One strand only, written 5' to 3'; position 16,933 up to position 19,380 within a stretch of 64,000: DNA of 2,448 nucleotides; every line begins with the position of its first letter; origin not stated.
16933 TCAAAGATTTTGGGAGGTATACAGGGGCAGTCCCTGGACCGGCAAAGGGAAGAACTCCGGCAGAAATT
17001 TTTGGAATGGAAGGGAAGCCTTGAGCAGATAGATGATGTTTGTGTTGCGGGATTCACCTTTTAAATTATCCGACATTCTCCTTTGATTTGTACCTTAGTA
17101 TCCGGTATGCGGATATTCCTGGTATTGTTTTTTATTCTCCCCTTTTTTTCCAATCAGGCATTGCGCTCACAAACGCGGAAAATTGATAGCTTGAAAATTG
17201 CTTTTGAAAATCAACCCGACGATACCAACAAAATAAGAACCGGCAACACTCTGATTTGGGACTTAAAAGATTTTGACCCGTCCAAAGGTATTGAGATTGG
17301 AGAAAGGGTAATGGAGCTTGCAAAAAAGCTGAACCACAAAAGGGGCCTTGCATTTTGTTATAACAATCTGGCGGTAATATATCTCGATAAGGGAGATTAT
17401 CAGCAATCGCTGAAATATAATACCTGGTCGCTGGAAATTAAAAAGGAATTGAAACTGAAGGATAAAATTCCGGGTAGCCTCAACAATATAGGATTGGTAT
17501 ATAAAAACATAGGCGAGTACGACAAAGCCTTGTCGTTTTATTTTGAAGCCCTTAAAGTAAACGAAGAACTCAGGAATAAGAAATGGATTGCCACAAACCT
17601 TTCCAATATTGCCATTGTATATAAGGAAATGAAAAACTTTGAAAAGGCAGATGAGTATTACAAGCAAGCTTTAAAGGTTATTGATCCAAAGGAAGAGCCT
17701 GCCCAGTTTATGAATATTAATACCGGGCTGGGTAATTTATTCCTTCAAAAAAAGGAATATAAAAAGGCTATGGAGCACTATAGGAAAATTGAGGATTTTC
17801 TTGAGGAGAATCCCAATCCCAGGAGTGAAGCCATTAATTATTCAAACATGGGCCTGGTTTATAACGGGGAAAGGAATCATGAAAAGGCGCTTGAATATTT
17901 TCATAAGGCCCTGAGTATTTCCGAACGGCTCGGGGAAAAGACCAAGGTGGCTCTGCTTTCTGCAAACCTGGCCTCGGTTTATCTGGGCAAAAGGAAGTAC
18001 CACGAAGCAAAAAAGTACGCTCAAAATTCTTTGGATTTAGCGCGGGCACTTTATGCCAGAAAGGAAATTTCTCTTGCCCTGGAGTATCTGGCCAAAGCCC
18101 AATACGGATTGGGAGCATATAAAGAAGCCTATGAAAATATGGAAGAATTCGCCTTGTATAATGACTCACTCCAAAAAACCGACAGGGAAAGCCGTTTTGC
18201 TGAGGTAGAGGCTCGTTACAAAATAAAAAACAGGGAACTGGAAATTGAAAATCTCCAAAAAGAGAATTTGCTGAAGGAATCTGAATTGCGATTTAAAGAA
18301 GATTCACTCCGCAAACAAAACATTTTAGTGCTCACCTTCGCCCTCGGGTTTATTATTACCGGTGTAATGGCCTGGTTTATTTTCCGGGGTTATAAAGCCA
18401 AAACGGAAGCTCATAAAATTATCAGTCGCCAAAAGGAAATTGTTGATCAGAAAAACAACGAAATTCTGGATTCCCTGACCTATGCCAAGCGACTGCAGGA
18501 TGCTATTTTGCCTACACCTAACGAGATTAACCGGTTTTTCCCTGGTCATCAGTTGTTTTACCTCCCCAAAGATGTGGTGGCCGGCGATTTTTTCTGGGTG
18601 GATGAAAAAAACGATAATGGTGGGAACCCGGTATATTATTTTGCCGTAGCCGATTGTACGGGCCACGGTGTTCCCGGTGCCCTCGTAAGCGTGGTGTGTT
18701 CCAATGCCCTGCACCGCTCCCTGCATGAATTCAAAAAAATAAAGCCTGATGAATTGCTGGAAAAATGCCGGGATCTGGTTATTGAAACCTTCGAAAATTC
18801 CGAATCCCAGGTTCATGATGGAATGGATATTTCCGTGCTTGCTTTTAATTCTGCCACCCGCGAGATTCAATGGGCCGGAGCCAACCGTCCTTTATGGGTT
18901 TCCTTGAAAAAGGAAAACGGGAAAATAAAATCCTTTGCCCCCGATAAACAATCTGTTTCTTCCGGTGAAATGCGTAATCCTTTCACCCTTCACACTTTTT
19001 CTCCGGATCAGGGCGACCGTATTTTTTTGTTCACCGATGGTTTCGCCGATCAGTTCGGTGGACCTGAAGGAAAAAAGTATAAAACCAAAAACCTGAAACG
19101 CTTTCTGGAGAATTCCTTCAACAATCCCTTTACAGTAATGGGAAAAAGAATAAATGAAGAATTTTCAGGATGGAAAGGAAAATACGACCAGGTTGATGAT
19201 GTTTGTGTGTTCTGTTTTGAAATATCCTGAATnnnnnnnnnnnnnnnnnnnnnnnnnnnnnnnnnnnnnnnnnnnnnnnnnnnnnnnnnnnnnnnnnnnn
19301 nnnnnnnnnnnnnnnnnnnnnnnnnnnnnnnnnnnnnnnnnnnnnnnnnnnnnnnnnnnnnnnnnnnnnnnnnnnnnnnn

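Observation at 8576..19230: Cluster of four paralogous TPR proteins built on a SpoIIE/RsbU-type PP2C phosphatase domain, two with a periplasmic TPR sensor between TM helices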

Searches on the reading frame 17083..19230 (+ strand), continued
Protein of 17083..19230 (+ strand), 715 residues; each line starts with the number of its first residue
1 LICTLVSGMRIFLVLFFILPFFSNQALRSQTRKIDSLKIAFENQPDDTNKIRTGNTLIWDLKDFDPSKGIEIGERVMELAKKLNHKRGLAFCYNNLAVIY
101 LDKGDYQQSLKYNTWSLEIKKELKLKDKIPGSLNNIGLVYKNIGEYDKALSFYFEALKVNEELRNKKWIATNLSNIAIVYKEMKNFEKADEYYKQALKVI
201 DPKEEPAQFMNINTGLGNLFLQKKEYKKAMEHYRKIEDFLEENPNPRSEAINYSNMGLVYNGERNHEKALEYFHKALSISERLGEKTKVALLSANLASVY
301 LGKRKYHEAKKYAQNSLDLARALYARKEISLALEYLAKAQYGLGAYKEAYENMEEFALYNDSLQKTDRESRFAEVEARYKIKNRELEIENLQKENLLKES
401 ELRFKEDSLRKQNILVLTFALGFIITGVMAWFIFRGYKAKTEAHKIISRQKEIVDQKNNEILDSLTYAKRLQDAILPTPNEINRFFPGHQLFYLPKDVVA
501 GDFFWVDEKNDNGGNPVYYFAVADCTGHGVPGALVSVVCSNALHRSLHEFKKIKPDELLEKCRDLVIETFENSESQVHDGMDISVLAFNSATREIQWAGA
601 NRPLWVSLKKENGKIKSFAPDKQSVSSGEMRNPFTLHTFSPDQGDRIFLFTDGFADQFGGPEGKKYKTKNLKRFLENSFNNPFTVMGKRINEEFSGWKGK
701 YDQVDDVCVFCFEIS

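Call 67: predict_structure(alignment_id=A3)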
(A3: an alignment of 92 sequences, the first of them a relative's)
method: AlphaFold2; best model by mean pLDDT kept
length: 707 residues; sequences in the alignment: 92
mean_pLDDT: 88.6   pTM: 0.56
mean pLDDT of the five models: 88.6, 87.6, 87.4, 87.0, 86.5
residues with pLDDT >= 90: 466; 70-90: 171; 50-70: 52; < 50: 18
segments of 3 or more residues with pLDDT < 50: 357-359, 399-409
pLDDT, mean of each block of 10 residues (from residue 1): 72 62 77 95 97 88 98 98 98 88 97 97 97 87 96 96 97 93 97 94 98 97 98 95 98 98 98 91 97 98 98 86 96 96 90 62 59 68 67 54 42 70 79 76 80 85 93 91 91 95 92 93 92 96 88 95 84 94 93 94 93 92 92 94 91 84 94 90 89 87 93
secondary structure, 60 per line:
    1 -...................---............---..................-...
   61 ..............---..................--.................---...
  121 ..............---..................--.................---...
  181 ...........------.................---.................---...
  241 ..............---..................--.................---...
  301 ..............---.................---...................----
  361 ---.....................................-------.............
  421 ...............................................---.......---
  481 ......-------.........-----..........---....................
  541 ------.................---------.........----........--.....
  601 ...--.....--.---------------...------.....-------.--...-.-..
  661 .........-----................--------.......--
elements in order (helices of 4 or more, strands of 3 or more residues): H2-20 H24-35 H39-56 H58-74 H78-95 H98-114 H118-134 H138-155 H158-174 H178-191 H198-214 H218-234 H238-254 H258-275 H278-294 H298-314 H318-334 H338-356 H364-400 H408-467 H471-477 E481-486 E494-502 E508-517 H521-540 H547-563 E573-581 E586-593 E596-600 E606-610 E629-631 E638-642 H659-669 H675-690 E699-705
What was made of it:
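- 17107..19230 (+): Gene D: 707-aa transmembrane TPR-PP2C phosphatase. The mechanical ORF starts at TTG 17083. It has a signal or anchor helix at aa 2-20, eight TPRs at aa 24-356 (nt 17176-18174), a periplasmic stalk helix at 364-400, TM2 at aa 406-424 (nt 18322-18378) continuous with the linker helix to aa 467, and a PP2C at aa 510-706 (nt 18634-19224). AF2 pLDDT 88.6 with one continuous helix at 408-467 (call 67).
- On Periplasmic TPR sensor proteins of Bacteroidota (FimS / SusR type): The AF2 model of D shows eight TPRs between H2-20 and the TM helix (call 67).
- The periplasmic stalk of D is modelled with low confidence (pLDDT 55-68, with a break at 401-407; call 67).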

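Call 70: fold_search(model_id=the predicted structure, library=pdb)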
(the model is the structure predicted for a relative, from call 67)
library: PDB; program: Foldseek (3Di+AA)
matches with E <= 10: 1496; with E <= 0.001: 459
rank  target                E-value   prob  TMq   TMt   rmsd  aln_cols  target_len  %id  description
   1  6k4e_B                4.0e-18  1.00  0.33  0.91   2.1       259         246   24  SiaA-PP2C domain of Pseudomonas aeruginosa (released 2019-06-26)
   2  6k4e_A                9.1e-18  1.00  0.32  0.89   2.4       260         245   23  SiaA-PP2C domain of Pseudomonas aeruginosa (released 2019-06-26)
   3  4wne_A                8.0e-13  1.00  0.35  0.69   5.8       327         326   21  Crystal structure of the TPR domain of LGN in complex with Frmpd4/Preso1 at 2.0 Angstrom resolution (released 2015-09-16)
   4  6hc2_S                1.1e-12  1.00  0.33  0.57   6.9       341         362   20  Crystal structure of NuMA/LGN hetero-hexamers (released 2019-05-29)
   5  3ro2_A                1.4e-12  1.00  0.35  0.69   5.4       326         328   21  Structures of the LGN/NuMA complex (released 2012-03-07)
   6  6hc2_C                1.5e-12  1.00  0.34  0.59   6.6       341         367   20  Crystal structure of NuMA/LGN hetero-hexamers (released 2019-05-29)
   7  3sf4_B                1.6e-12  1.00  0.32  0.57   7.6       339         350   20  Crystal structure of the complex between the conserved cell polarity proteins Inscuteable and LGN (released 2011-11-23)
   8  6hc2_E                1.8e-12  1.00  0.34  0.60   6.6       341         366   20  Crystal structure of NuMA/LGN hetero-hexamers (released 2019-05-29)
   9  4wng_A                1.9e-12  1.00  0.36  0.69   5.6       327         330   21  Crystal structure of the TPR domain of LGN in complex with Frmpd4/Preso1 at 2.1 Angstrom resolution (released 2015-09-16)
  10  6hc2_A                2.0e-12  1.00  0.35  0.60   6.4       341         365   20  Crystal structure of NuMA/LGN hetero-hexamers (released 2019-05-29)
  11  4g2v_A                2.4e-12  1.00  0.33  0.67   5.4       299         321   22  Structure complex of LGN binding with FRMPD1 (released 2013-01-23)
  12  3sf4_A                2.5e-12  1.00  0.31  0.56   8.2       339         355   21  Crystal structure of the complex between the conserved cell polarity proteins Inscuteable and LGN (released 2011-11-23)
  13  5a7d_H                2.5e-12  1.00  0.31  0.55  11.2       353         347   20  Tetrameric assembly of LGN with Inscuteable (released 2016-08-03)
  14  3sf4_C                6.0e-12  1.00  0.31  0.57   7.9       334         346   20  Crystal structure of the complex between the conserved cell polarity proteins Inscuteable and LGN (released 2011-11-23)
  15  5a7d_C                6.0e-12  1.00  0.31  0.56  10.8       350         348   20  Tetrameric assembly of LGN with Inscuteable (released 2016-08-03)
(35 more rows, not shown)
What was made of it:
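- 17107..19230 (+): Foldseek best match is 6K4E SiaA-PP2C, E 4e-18, TM 0.91; the TPR part resembles LGN/Pins (call 70).
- On SpoIIE/PPM Ser/Thr phosphatase family (Pfam PF07228): The AF2 model of D matches 6K4E at TM 0.91, and also RsbX, Rv1364c, RssB, SpoIIE and tPphA (calls 67, 70).
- Foldseek gives 6K4E at TM 0.91, and the TPR part matches LGN/Pins (calls 67, 70).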

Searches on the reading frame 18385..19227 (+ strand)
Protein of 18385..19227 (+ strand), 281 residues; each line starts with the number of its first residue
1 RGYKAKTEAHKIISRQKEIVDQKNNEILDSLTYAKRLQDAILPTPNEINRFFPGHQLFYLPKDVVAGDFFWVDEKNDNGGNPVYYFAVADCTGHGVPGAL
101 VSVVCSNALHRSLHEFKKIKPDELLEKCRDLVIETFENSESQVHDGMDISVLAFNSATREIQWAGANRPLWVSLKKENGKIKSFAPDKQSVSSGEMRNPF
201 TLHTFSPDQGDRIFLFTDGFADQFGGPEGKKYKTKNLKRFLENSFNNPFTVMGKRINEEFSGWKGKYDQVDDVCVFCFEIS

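Call 30: search_solved_structures(query=window:18385-19227:+, max_evalue=0.01, show_alignments=3)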
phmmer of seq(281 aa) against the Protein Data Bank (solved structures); distinct sequences matched with E-value up to 0.01: 1.
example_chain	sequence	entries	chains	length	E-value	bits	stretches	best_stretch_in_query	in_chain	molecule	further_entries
6k4e_A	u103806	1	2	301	5.1e-22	81.5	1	23-279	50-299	Putative serine phosphatase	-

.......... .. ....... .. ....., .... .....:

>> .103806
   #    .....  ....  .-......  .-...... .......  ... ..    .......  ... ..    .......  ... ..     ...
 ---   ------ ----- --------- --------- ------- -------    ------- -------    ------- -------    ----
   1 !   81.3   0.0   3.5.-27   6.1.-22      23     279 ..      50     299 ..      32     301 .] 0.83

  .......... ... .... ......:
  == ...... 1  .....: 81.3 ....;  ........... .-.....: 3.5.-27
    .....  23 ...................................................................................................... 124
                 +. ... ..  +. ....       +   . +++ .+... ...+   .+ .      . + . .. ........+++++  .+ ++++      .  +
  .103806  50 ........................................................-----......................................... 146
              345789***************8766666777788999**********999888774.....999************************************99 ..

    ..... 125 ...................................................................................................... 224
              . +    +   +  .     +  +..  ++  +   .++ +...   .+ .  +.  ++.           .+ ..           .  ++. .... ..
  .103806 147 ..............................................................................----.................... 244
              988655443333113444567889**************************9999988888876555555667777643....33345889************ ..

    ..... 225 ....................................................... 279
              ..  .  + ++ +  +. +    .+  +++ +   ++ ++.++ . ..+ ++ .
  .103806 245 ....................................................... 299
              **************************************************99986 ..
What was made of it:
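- SiaA-PP2C 6K4E is the only PDB sequence hit (E 5e-22, call 30).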
